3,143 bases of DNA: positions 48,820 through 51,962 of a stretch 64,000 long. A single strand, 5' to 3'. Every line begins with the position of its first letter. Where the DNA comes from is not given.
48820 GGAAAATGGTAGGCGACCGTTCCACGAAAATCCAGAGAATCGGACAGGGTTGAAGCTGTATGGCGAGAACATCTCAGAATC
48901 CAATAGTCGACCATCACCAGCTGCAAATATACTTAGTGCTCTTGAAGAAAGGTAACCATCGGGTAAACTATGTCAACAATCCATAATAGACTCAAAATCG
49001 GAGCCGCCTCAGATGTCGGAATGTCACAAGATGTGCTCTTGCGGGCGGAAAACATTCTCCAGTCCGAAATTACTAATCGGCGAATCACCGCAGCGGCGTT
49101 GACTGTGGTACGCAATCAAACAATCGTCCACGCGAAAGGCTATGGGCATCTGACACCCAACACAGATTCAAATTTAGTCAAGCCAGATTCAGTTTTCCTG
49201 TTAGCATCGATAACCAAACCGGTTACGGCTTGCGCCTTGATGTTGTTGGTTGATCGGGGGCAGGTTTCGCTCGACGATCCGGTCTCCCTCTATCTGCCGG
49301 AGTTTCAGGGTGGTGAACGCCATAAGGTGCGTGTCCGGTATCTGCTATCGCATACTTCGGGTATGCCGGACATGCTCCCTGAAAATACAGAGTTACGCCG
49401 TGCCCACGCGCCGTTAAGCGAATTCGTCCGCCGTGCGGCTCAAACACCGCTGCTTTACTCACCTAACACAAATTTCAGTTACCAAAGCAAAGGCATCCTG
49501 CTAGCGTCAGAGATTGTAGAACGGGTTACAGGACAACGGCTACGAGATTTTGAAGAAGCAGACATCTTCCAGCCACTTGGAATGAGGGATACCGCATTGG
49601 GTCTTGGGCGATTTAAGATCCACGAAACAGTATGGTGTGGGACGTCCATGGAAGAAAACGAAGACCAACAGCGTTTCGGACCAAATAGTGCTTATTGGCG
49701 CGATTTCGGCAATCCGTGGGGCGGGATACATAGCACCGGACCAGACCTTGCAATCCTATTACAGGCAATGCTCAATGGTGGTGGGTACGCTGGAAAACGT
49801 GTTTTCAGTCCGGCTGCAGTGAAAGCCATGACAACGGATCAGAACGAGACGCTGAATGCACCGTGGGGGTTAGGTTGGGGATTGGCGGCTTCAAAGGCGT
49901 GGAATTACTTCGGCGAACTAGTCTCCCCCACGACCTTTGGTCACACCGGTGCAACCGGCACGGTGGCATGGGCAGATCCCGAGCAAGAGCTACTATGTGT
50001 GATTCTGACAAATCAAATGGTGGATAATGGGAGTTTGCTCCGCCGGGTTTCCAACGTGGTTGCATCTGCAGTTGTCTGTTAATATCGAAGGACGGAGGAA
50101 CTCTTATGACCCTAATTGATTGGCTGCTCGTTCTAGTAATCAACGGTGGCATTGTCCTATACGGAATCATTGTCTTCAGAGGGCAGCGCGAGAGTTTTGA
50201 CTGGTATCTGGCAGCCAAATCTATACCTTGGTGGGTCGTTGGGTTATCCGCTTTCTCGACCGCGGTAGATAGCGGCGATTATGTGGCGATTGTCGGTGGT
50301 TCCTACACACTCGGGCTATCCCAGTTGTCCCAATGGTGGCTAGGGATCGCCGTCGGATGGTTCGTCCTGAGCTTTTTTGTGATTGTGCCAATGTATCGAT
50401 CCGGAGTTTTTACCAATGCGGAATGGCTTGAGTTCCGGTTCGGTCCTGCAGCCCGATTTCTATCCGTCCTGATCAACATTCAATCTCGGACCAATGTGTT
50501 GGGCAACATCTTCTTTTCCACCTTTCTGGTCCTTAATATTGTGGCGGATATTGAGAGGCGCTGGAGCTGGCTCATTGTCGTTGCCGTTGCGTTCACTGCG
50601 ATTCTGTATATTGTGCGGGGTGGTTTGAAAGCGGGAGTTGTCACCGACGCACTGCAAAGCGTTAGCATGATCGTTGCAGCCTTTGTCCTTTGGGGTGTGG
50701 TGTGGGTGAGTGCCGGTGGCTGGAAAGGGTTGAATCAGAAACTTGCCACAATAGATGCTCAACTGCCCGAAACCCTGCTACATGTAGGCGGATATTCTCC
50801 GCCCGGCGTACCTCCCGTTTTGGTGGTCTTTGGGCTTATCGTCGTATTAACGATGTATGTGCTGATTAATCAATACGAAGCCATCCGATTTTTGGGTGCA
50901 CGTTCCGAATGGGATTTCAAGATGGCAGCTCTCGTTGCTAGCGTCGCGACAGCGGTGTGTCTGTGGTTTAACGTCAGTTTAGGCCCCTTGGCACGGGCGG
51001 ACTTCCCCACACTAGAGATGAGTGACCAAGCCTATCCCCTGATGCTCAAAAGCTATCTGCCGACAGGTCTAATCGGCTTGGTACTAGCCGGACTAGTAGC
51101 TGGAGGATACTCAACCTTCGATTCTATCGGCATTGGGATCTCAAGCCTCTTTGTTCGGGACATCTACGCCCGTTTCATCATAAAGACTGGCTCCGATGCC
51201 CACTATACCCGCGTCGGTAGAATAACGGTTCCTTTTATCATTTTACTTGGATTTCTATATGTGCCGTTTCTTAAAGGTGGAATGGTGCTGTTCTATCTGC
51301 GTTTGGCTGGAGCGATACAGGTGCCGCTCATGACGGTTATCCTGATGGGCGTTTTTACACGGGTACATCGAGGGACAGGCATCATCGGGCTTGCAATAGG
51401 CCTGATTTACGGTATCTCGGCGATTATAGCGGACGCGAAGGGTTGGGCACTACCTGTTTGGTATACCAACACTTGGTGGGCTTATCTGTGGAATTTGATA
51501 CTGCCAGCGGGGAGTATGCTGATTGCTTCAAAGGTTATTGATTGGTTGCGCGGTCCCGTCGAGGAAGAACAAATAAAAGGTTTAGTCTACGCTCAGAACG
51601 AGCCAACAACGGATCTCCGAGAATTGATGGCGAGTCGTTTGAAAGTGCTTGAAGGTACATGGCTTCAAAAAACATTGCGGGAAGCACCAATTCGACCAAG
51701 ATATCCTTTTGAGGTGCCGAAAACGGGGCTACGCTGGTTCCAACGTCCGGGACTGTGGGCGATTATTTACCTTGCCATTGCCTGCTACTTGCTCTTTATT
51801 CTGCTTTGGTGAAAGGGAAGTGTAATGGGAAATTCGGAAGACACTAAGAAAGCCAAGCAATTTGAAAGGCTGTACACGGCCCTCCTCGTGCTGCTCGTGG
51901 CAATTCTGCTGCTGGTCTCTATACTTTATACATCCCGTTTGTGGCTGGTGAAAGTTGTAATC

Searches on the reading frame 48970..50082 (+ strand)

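Call 9: search_protein_families(library=pfam, proteins=[window:48970-50082:+], max_evalue=0.01)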
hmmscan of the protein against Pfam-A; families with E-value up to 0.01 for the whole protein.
window:48970-50082:+ (370 aa): 1 family
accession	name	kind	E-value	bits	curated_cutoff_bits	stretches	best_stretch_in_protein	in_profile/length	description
PF00144.29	Beta-lactamase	-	7e-70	236.2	27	1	29-355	4-316/329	Beta-lactamase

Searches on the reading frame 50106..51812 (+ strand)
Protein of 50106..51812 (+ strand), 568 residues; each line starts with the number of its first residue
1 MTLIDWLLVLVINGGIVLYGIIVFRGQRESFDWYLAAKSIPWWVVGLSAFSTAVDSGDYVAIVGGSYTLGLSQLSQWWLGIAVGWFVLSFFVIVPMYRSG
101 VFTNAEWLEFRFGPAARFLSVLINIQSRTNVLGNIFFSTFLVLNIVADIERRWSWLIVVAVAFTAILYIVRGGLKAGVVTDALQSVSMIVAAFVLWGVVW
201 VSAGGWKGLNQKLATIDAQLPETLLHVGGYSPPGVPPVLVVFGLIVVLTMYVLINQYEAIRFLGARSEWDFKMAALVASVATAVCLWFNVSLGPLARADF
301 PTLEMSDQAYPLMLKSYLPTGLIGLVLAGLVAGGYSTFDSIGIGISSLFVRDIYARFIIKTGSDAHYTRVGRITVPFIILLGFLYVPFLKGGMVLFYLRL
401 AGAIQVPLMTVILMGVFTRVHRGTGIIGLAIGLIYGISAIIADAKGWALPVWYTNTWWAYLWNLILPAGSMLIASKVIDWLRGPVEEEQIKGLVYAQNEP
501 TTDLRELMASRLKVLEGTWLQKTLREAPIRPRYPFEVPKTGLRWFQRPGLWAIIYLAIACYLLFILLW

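Call 9: search_protein_families(library=pfam, proteins=[window:50106-51812:+], max_evalue=0.01)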
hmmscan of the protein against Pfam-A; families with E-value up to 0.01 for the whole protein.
window:50106-51812:+ (568 aa): 1 family
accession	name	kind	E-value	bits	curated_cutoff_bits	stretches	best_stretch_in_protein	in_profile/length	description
PF00474.23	SSF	-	1.2e-32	113.8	22.8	1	33-419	1-392/406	Sodium:solute symporter family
